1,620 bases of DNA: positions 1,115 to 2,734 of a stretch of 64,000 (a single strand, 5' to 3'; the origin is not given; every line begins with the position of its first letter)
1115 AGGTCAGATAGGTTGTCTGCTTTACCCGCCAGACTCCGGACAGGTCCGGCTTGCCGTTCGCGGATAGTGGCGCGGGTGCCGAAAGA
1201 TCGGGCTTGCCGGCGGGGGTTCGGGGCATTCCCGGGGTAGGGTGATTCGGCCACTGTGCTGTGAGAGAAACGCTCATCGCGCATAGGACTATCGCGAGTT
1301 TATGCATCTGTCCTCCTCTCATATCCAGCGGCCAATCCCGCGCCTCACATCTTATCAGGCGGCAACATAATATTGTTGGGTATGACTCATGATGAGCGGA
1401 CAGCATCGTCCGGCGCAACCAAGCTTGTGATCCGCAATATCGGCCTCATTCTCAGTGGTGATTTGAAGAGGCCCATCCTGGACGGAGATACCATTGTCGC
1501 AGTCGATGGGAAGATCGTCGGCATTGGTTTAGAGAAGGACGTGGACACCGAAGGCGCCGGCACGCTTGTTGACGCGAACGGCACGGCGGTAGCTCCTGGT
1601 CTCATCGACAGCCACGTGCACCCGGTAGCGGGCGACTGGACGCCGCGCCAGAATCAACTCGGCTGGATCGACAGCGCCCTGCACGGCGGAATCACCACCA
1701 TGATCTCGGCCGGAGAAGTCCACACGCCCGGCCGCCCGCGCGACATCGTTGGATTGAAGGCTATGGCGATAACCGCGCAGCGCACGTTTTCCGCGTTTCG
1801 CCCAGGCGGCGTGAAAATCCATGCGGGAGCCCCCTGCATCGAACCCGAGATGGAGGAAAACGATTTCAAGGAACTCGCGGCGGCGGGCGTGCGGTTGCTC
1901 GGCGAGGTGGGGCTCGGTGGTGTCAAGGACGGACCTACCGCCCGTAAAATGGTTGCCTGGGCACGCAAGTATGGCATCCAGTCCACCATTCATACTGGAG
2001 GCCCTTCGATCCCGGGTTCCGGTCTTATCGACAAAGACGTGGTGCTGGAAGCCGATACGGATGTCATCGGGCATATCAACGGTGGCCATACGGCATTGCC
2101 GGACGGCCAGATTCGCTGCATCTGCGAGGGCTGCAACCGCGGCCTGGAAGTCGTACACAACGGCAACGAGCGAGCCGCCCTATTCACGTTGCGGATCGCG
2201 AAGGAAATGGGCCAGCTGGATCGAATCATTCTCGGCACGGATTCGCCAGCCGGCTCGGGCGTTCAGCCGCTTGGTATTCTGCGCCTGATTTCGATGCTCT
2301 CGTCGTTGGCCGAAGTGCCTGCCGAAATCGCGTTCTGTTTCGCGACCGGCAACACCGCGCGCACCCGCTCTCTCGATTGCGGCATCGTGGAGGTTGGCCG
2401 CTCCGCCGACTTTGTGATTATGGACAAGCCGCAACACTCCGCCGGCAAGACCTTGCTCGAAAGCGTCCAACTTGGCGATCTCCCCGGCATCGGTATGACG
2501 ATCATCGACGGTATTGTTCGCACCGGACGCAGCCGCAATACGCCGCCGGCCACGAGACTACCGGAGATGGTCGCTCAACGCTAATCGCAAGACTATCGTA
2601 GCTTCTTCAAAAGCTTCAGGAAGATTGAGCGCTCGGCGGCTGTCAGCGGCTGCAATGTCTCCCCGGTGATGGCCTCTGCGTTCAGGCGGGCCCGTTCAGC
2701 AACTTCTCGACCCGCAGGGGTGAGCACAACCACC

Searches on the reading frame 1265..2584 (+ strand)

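Call 83: search_protein_families(library=pfam, proteins=[window:1265-2584:+], max_evalue=0.001)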
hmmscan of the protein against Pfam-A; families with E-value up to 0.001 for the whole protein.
window:1265-2584:+ (439 aa): 2 families
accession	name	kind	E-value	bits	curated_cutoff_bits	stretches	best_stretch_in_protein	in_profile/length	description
PF01979.26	Amidohydro_1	-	5.3e-11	42.8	25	1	308-416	234-342/345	Amidohydrolase family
PF07969.17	Amidohydro_3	-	2.9e-09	37.4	29.7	1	101-148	2-49/472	Amidohydrolase family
